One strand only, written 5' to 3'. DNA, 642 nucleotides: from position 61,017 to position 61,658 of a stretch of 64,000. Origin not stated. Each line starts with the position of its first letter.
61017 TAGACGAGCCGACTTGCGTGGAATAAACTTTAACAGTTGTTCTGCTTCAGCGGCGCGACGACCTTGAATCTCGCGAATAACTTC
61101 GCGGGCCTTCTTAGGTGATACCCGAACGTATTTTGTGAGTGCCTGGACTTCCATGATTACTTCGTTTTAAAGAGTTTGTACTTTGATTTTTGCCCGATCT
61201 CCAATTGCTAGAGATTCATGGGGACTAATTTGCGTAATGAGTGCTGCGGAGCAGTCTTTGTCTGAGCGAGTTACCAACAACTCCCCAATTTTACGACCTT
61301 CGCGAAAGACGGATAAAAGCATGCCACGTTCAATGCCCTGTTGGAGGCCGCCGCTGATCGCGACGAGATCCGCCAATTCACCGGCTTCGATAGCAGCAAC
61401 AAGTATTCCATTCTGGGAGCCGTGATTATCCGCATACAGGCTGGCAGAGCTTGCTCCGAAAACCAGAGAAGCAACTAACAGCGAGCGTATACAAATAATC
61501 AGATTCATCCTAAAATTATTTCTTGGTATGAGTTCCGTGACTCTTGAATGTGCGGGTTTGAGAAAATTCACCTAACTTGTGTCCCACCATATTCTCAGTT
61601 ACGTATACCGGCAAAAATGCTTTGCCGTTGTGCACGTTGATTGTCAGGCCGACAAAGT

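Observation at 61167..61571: Signal-peptide ORF inserted between rpsS and rplV inside the S10 ribosomal operon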

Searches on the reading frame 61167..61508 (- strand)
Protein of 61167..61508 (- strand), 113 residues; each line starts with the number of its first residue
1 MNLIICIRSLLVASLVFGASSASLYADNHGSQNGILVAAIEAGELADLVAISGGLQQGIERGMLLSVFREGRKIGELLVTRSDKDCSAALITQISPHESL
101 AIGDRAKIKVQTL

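Call 3: search_protein_families(library=pfam, proteins=[window:61167-61508:-], max_evalue=1)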
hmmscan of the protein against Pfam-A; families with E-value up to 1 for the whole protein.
window:61167-61508:- (113 aa): 1 family
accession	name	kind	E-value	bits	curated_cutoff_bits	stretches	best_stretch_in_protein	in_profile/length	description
PF20563.3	DUF6773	-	0.099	12.9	27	1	2-34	87-120/163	Family of unknown function (DUF6773)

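Call 4: search_protein_families(library=ncbifam, proteins=[window:61167-61508:-], max_evalue=1)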
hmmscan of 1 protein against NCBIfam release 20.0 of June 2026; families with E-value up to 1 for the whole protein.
window:61167-61508:- (113 aa): 0 families

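Call 6: find_homologous_proteins(query=window:61167-61508:-, max_evalue=0.01)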
Query window:61167-61508:- (113 aa): 32 proteins with E <= 0.01 among 130 candidates.
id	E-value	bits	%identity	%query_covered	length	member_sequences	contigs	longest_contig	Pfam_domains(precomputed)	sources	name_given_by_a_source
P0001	1.4e-62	226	100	100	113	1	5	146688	-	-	-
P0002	1.9e-49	183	86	98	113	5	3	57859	-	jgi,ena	-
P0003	6.2e-49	182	87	92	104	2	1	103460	-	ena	-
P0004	1.3e-47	178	85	95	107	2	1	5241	-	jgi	-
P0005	1.1e-42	162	75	100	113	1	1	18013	-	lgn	-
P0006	1.8e-41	158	71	100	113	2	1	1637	-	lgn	-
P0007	2.0e-41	158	75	100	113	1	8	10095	-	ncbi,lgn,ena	-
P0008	1.0e-40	155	74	98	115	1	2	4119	-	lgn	-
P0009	1.2e-40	155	70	100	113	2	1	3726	-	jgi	jgi:hypothetical protein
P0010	1.3e-40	155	69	100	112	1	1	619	-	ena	-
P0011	2.7e-40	154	70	100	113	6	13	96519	-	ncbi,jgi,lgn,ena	jgi:hypothetical protein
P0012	3.2e-40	154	68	100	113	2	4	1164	-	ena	-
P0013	3.5e-40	154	70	100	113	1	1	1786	-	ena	-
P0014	3.7e-40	154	71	100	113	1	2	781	-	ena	-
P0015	4.0e-40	154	72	100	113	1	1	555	-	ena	-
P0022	6.1e-38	147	66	100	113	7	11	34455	-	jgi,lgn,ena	jgi:hypothetical protein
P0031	4.6e-27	112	56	100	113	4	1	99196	-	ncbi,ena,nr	ncbi:MAG: hypothetical protein CMI18_11665 [Opitutaceae bacterium]|nr:hypothetical protein [Opitutac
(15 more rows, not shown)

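Call 7: find_encoding_contigs(protein=P0031, flank=3000, max_places=3)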
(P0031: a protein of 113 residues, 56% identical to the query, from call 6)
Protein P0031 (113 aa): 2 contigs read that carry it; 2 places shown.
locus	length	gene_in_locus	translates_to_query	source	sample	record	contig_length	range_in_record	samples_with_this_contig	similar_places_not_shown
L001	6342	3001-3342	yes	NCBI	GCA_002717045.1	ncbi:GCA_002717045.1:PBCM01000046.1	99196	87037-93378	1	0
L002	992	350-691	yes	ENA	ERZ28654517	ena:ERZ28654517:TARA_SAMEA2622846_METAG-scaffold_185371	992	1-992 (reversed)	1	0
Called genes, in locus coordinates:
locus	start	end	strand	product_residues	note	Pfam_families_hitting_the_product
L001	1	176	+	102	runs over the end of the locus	PF00338:Ribosomal_S10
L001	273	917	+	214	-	PF00297:Ribosomal_L3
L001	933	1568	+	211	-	PF00573:Ribosomal_L4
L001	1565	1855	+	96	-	PF00276:Ribosomal_L23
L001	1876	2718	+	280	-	PF00181:Ribosomal_L2_N, PF03947:Ribosomal_L2_C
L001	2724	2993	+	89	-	PF00203:Ribosomal_S19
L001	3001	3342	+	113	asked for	-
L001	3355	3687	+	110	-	PF00237:Ribosomal_L22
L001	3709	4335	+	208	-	PF07650:KH_2, PF00189:Ribosomal_S3_C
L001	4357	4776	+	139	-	PF00252:Ribosomal_L16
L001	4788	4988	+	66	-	PF00831:Ribosomal_L29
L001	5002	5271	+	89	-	PF00366:Ribosomal_S17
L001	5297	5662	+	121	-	PF00238:Ribosomal_L14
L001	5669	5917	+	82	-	PF23291:KOW4_SPT5 (weak), PF00467:KOW, PF17136:ribosomal_L24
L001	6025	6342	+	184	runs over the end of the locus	PF00281:Ribosomal_L5, PF00673:Ribosomal_L5_C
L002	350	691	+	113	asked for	-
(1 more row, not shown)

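Call 8: find_encoding_contigs(protein=P0022, flank=3000, max_places=3)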
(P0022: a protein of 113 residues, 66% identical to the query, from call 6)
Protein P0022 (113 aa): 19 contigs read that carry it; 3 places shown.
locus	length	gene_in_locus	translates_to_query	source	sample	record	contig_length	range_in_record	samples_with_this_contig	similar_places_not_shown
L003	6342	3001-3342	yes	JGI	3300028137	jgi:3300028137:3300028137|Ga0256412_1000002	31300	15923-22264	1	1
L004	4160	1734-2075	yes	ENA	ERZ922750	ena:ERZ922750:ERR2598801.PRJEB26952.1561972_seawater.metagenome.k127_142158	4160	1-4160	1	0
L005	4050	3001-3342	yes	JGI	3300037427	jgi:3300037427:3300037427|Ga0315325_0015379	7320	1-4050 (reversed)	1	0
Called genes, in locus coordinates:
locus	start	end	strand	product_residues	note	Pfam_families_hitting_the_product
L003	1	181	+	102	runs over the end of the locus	PF00338:Ribosomal_S10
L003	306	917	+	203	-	PF00297:Ribosomal_L3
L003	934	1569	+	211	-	PF00573:Ribosomal_L4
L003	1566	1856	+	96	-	PF00276:Ribosomal_L23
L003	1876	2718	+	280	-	PF00181:Ribosomal_L2_N, PF03947:Ribosomal_L2_C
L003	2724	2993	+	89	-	PF00203:Ribosomal_S19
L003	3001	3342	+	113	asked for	-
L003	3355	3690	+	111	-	PF00237:Ribosomal_L22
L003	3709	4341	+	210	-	PF07650:KH_2, PF00189:Ribosomal_S3_C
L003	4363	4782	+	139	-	PF00252:Ribosomal_L16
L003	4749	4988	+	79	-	PF00831:Ribosomal_L29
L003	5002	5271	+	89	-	PF00366:Ribosomal_S17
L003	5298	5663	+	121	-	PF00238:Ribosomal_L14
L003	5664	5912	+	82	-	PF23291:KOW4_SPT5 (faint), PF00467:KOW, PF17136:ribosomal_L24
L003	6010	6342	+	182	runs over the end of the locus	PF00281:Ribosomal_L5, PF00673:Ribosomal_L5_C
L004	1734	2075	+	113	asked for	-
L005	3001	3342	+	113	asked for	-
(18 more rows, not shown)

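Call 9: find_encoding_contigs(protein=P0011, flank=3000, max_places=3)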
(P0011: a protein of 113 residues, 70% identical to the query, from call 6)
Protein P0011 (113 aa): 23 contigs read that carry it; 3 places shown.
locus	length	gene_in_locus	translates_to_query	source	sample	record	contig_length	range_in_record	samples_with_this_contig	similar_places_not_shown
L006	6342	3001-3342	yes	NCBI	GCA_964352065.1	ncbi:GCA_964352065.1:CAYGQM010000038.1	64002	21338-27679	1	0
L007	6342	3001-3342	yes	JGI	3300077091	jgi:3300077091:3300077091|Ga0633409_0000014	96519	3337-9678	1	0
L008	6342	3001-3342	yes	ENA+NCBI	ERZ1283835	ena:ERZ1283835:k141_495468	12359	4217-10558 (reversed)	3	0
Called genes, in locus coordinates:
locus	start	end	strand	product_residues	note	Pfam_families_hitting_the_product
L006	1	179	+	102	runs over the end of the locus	PF00338:Ribosomal_S10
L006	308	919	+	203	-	PF00297:Ribosomal_L3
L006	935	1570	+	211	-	PF00573:Ribosomal_L4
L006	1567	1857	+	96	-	PF00276:Ribosomal_L23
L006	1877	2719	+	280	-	PF00181:Ribosomal_L2_N, PF03947:Ribosomal_L2_C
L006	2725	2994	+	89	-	PF00203:Ribosomal_S19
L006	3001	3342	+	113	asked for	-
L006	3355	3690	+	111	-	PF00237:Ribosomal_L22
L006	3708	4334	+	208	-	PF07650:KH_2, PF00189:Ribosomal_S3_C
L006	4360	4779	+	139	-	PF00252:Ribosomal_L16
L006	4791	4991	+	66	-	PF00831:Ribosomal_L29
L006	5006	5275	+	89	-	PF00366:Ribosomal_S17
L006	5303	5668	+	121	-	PF00238:Ribosomal_L14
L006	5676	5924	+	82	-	PF00467:KOW, PF17136:ribosomal_L24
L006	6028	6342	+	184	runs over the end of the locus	PF00281:Ribosomal_L5, PF00673:Ribosomal_L5_C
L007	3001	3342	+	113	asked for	-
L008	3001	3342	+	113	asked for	-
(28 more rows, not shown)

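Call 15: find_related_loci(query=A2, collection=genome_contigs, flank=4000)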
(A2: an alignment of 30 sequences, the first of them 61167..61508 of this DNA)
Query A2 (113 aa) in genome_contigs; peptide patterns used: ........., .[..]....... (x = any residue, [..] = any of these).
66 stretches matched a pattern; 5 encode a relative of the query (tblastn E <= 1e-3); 5 distinct loci.
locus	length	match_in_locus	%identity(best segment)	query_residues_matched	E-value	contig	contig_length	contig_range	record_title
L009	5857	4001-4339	71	1-113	7e-51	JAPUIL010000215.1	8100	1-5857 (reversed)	MAG: Verrucomicrobia bacterium isolate KW1-S08_24 KW1-S08_24_cg215, whole genome shotgun sequence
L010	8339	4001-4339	70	1-113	1e-49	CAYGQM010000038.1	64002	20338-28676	MAG TPA_asm: uncultured Opitutaceae bacterium isolate ERP117304_co3_273 genome assembly, contig: NODE_663_length_64002_c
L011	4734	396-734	75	1-113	1e-49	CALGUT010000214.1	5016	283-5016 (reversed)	MAG TPA_asm: uncultured Opitutales bacterium isolate ERR2206764_bin.65_CONCOCT_v1.1_MAG genome assembly, contig: ERZ8879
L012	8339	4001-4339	55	1-113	2e-35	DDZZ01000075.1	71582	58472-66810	MAG TPA_asm: Opitutales bacterium UBA2995 UBA2995_contig_4961, whole genome shotgun sequence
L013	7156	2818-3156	67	1-113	4e-47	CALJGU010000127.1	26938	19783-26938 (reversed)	MAG: uncultured Opitutales bacterium isolate S4_Bin_Bin_94_1 genome assembly, contig: c_000002015375, whole genome shotg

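Call 16: search_solved_structures(query=A2, max_evalue=10, show_alignments=2)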
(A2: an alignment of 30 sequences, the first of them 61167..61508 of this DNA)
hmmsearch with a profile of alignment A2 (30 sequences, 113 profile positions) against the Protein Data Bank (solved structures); distinct sequences matched with E-value up to 10: 3.
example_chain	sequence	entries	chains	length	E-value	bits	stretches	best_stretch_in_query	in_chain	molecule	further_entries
6t46_B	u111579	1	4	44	0.14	15.2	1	2-39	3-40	Quorum-sensing secretion protein (processed)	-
8jw0_L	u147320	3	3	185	1.5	12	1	22-60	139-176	Chlorophyll a-chlorophyll c-peridinin-protein-complex I-5, acpPCI-5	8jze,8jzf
6l4t_10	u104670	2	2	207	1.5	12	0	23-53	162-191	Fucoxanthin chlorophyll a/c-binding protein Lhcr3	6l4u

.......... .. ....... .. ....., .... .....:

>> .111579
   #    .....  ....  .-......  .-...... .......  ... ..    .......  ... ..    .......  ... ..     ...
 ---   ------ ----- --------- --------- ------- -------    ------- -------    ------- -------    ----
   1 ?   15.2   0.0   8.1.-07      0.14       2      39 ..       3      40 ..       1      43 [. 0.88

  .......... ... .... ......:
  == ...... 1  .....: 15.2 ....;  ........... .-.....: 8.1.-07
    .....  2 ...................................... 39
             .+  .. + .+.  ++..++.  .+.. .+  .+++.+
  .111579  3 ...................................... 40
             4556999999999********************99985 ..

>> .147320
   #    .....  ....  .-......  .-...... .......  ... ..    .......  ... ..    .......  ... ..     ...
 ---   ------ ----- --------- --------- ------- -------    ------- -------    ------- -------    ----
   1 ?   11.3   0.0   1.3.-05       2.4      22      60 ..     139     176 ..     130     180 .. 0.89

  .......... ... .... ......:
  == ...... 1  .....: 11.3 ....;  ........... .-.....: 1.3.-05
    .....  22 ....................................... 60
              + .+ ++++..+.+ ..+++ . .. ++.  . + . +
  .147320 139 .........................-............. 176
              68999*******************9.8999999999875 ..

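Call 20: predict_structure(alignment_id=A2)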
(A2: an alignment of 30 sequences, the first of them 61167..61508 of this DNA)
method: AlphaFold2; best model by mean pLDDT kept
length: 113 residues; sequences in the alignment: 30
mean_pLDDT: 71.9   pTM: 0.56
mean pLDDT of the five models: 71.9, 55.4, 53.2, 52.1, 48.7
residues with pLDDT >= 90: 1; 70-90: 68; 50-70: 31; < 50: 13
segments of 3 or more residues with pLDDT < 50: 20-32
pLDDT, mean of each block of 10 residues (from residue 1): 67 59 40 71 70 73 87 87 71 81 86 70
secondary structure, 60 per line:
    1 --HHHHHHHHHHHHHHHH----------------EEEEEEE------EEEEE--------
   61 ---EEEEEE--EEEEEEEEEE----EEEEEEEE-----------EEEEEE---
elements in order: H3-18 E35-41 E48-52 E64-69 E72-81 E86-93 E105-110

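Call 22: search_protein_representatives(alignment_id=A2)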
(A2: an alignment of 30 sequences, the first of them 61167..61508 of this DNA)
Query: 30 sequences, 113 profile positions. Proteins with E-value up to 0.001 (for the whole library): 179; up to 1e-10: 15; up to 1e-30: 4. The best 150 are listed.
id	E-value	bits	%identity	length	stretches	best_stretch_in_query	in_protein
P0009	2.9e-56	204.4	-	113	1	1-113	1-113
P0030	2.6e-40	153.0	-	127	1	1-89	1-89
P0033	4.6e-37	142.5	-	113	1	1-113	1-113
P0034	2.9e-35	136.7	-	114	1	1-112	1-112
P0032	1.3e-25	105.6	-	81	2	74-113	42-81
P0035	1.4e-14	70.0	-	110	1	1-113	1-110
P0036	6.3e-14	68.0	-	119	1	12-111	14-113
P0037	2.7e-12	62.7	-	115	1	22-98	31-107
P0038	4.7e-12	61.9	-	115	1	11-112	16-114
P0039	3.0e-11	59.3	-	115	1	10-110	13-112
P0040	3.9e-11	59.0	-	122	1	32-109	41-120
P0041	5.9e-11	58.4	-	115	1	13-109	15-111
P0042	5.9e-11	58.4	-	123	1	27-108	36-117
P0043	6.8e-11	58.2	-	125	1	32-109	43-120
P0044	1.0e-10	57.6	-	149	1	12-110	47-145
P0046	7.2e-10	54.9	-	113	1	4-110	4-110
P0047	8.0e-10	54.7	-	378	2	47-110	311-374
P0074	7.8e-08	48.3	-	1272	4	57-92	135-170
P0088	3.4e-07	46.3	-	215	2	47-108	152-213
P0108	2.1e-06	43.7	-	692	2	40-106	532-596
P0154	4.6e-05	39.4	-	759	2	44-109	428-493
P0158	5.4e-05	39.2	-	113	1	35-107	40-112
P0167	1.2e-04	38.0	-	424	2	44-111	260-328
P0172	1.9e-04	37.4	-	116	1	10-111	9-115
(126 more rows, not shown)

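Call 24: fold_search(model_id=the predicted structure, library=pdb)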
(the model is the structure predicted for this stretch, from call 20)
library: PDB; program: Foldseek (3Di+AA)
matches with E <= 10: 922; with E <= 0.001: 0
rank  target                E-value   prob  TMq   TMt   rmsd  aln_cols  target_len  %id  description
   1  9vkq_C                9.8e-03  1.00  0.45  0.12   9.9       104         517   15  Cryo-EM structure of F-ATP synthase from Mycobacteroides abscessus (Rotational State 2) (released 2026-01-14)
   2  7njp_B                1.2e-02  1.00  0.47  0.13   6.1       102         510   16  Mycobacterium smegmatis ATP synthase state 2 (released 2021-10-27)
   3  7jg6_A                1.4e-02  1.00  0.46  0.13   6.1       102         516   16  Cryo-EM structure of bedaquiline-free Mycobacterium smegmatis ATP synthase rotational state 2 (backbone model) (released 2020-08-19)
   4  9n71_A                1.7e-02  1.00  0.46  0.23   5.3        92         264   13  Tail tube structure of Acinetobacter baumannii phage Mystique (released 2025-03-19)
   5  9vkr_A                2.0e-02  1.00  0.47  0.12   8.5       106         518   15  Cryo-EM structure of F-ATP synthase from Mycobacteroides abscessus (Rotational State 3) (released 2026-01-14)
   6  7njl_C                2.0e-02  1.00  0.45  0.13   6.3       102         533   16  Mycobacterium smegmatis ATP synthase state 1b (released 2021-10-27)
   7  6oqr_A                2.1e-02  1.00  0.48  0.12   9.6       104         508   14  E. coli ATP Synthase ADP State 1a (released 2020-06-03)
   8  7njq_A                2.2e-02  1.00  0.46  0.13   6.1       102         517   16  Mycobacterium smegmatis ATP synthase state 3a (released 2021-10-27)
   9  7jg9_A                2.4e-02  1.00  0.46  0.13   6.2       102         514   16  Cryo-EM structure of bedaquiline-saturated mycobacterium smegmatis ATP synthase rotational state 2 (backbone model) (released 2020-08-19)
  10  1pkv_A                2.5e-02  1.00  0.42  0.52   4.3        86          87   16  The N-terminal domain of riboflavin synthase in complex with riboflavin (released 2004-06-08)
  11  9vkp_C                2.8e-02  1.00  0.47  0.12  10.3       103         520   13  Cryo-EM structure of F-ATP synthase from Mycobacteroides abscessus (Rotational State 1) (released 2026-01-14)
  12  8dbv_B                2.8e-02  0.99  0.44  0.13   5.8        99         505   12  E. coli ATP synthase imaged in 10mM MgATP State3 "down (released 2023-01-25)
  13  8g08_A                2.9e-02  1.00  0.45  0.13   6.7       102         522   16  Cryo-EM structure of SQ31f-bound Mycobacterium smegmatis ATP synthase rotational state 1 (backbone model) (released 2023-02-15)
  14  9vkp_A                2.9e-02  0.99  0.44  0.12   8.3       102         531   17  Cryo-EM structure of F-ATP synthase from Mycobacteroides abscessus (Rotational State 1) (released 2026-01-14)
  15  7njo_C                3.1e-02  1.00  0.47  0.13   5.9       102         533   16  Mycobacterium smegmatis ATP synthase state 1e (released 2021-10-27)
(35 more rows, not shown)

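Call 25: search_protein_families(library=pfam, proteins=[P0035, P0036, P0038, P0043, P0047, P0074, P0088, P0108, P0154, P0167], max_evalue=0.1)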
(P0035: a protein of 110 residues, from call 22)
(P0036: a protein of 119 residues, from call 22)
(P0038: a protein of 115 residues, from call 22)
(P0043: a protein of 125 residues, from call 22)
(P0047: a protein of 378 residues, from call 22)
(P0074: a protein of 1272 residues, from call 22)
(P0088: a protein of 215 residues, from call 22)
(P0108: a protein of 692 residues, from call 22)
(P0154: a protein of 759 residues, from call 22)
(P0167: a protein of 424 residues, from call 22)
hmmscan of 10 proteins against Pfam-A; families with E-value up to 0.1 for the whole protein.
P0035 (110 aa): 1 family
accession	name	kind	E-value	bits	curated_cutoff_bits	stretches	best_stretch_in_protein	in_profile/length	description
PF04085.20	MreC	-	0.0012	19.1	28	1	34-96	1-60/147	Rod shape-determining protein MreC, barrel core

P0036 (119 aa): 0 families

P0038 (115 aa): 1 family
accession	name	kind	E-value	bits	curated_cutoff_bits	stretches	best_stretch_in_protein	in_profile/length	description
PF22262.2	DUF6950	-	0.014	15.9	27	1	6-57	50-102/134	Domain of unknown function (DUF6950)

P0043 (125 aa): 0 families

P0047 (378 aa): 4 families
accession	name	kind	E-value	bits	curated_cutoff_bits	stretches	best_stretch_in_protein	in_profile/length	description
PF16538.11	FlgT_C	-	4.5e-05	24.2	27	0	313-335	4-26/77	Flagellar assembly protein T, C-terminal domain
PF04085.20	MreC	-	0.00011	22.5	28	1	312-343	12-41/147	Rod shape-determining protein MreC, barrel core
PF16367.11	RRM_7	-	0.014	15.8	27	0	321-355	45-78/94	RNA recognition motif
PF08350.17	FilR1_middle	-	0.091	13.2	27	0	172-241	44-99/128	Methanogenesis regulatory protein FilR1, middle domain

P0074 (1272 aa): 3 families
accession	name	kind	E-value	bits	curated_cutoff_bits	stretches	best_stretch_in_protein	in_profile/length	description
PF09343.15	DUF2460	-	0.0011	18.9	30.4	0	556-608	120-171/205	Conserved hypothetical protein 2217 (DUF2460)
PF16538.11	FlgT_C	-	0.0072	17.2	27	0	212-241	3-32/77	Flagellar assembly protein T, C-terminal domain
PF04085.20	MreC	-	0.0093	16.2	28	0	37-82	11-52/147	Rod shape-determining protein MreC, barrel core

P0088 (215 aa): 3 families
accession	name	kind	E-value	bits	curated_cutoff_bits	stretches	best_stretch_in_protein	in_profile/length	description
PF16538.11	FlgT_C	-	7.2e-06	26.8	27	0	152-175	2-25/77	Flagellar assembly protein T, C-terminal domain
PF07317.18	PilZN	-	0.019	15.3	23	0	143-166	37-60/107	Flagellar regulator YcgR, PilZN domain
PF04085.20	MreC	-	0.021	15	28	0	149-207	8-62/147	Rod shape-determining protein MreC, barrel core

P0108 (692 aa): 3 families
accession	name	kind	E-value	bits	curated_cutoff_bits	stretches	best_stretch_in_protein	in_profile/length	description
PF05569.17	Peptidase_M56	-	2.6e-27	96.2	31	1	24-277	9-253/296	BlaR1 peptidase M56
PF16538.11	FlgT_C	-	5.5e-11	43.2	27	2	439-490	2-51/77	Flagellar assembly protein T, C-terminal domain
PF01435.24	Peptidase_M48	-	9.2e-05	22.8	20.3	1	212-247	59-95/186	Peptidase family M48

P0154 (759 aa): 3 families
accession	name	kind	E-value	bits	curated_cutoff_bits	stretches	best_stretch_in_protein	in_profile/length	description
PF03958.22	Secretin_N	-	1.9e-12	47.6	28.2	1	45-102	1-65/69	Bacterial type II/III secretion system short domain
PF16538.11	FlgT_C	-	8.9e-06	26.5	27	1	459-490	44-75/77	Flagellar assembly protein T, C-terminal domain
PF05387.16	Chorion_3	-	0.00079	19.4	22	1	151-241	16-104/277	Chorion family 3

P0167 (424 aa): 2 families
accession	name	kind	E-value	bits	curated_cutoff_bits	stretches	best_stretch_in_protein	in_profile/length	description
PF16538.11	FlgT_C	-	4.9e-08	33.8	27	1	263-290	2-29/77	Flagellar assembly protein T, C-terminal domain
PF06776.18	IalB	-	0.078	13.5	22.1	0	253-329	32-108/131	Invasion associated locus B (IalB) protein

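Call 26: find_encoding_contigs(protein=P0035, flank=3000, max_places=2)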
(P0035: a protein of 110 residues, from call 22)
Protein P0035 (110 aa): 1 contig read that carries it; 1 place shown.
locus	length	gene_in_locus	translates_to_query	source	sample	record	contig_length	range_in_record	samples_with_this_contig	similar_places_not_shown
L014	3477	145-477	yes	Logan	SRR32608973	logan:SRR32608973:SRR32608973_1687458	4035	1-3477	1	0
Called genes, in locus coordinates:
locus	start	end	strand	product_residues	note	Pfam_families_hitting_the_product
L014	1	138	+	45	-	?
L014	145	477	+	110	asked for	-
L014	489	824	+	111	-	PF00237:Ribosomal_L22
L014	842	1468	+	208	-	PF07650:KH_2, PF00189:Ribosomal_S3_C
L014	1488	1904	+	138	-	PF00252:Ribosomal_L16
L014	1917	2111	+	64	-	PF00831:Ribosomal_L29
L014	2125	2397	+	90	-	PF00366:Ribosomal_S17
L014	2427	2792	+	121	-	PF00238:Ribosomal_L14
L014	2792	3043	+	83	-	PF00467:KOW, PF17136:ribosomal_L24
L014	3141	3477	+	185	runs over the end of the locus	PF00281:Ribosomal_L5, PF00673:Ribosomal_L5_C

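Call 27: find_encoding_contigs(protein=P0038, flank=3000, max_places=2)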
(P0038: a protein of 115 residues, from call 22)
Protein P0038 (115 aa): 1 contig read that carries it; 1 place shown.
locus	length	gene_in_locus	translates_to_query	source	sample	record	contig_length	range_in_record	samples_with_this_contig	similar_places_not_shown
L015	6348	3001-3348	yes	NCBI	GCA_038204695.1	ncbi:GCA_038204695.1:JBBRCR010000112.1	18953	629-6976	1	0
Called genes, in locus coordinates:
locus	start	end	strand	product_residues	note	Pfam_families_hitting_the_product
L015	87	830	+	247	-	PF00297:Ribosomal_L3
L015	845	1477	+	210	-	PF00573:Ribosomal_L4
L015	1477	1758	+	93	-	PF00276:Ribosomal_L23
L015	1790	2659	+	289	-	PF00181:Ribosomal_L2_N, PF03947:Ribosomal_L2_C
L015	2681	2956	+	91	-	PF00203:Ribosomal_S19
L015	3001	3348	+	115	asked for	-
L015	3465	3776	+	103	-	PF00237:Ribosomal_L22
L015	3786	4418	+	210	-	PF07650:KH_2, PF00189:Ribosomal_S3_C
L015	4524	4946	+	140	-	PF00252:Ribosomal_L16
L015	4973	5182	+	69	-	PF00831:Ribosomal_L29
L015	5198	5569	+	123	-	PF00366:Ribosomal_S17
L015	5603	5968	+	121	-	PF00238:Ribosomal_L14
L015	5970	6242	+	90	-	PF00467:KOW (weak), PF17136:ribosomal_L24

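Call 28: find_encoding_contigs(protein=P0043, flank=3000, max_places=2)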
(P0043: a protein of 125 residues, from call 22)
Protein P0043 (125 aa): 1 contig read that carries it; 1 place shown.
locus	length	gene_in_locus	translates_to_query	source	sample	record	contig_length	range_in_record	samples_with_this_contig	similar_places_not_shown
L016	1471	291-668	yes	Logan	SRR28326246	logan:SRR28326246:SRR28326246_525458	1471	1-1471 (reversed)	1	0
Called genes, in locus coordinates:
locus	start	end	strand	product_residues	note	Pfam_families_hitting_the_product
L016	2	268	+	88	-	PF00203:Ribosomal_S19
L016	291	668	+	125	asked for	-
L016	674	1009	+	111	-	PF00237:Ribosomal_L22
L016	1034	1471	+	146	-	?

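Call 29: find_encoding_contigs(protein=P0046, flank=3000, max_places=2)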
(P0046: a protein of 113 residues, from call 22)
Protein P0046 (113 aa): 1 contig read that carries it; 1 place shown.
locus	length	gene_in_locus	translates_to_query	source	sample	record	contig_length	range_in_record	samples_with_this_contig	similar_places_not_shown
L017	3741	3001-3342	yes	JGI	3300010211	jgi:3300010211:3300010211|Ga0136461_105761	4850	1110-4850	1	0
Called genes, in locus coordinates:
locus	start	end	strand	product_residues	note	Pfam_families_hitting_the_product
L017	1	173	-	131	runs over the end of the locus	-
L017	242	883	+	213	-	PF00297:Ribosomal_L3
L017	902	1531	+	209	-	PF00573:Ribosomal_L4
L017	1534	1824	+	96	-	PF00276:Ribosomal_L23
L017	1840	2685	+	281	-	PF00181:Ribosomal_L2_N, PF03947:Ribosomal_L2_C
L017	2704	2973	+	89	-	PF00203:Ribosomal_S19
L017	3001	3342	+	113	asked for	-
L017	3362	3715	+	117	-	PF00237:Ribosomal_L22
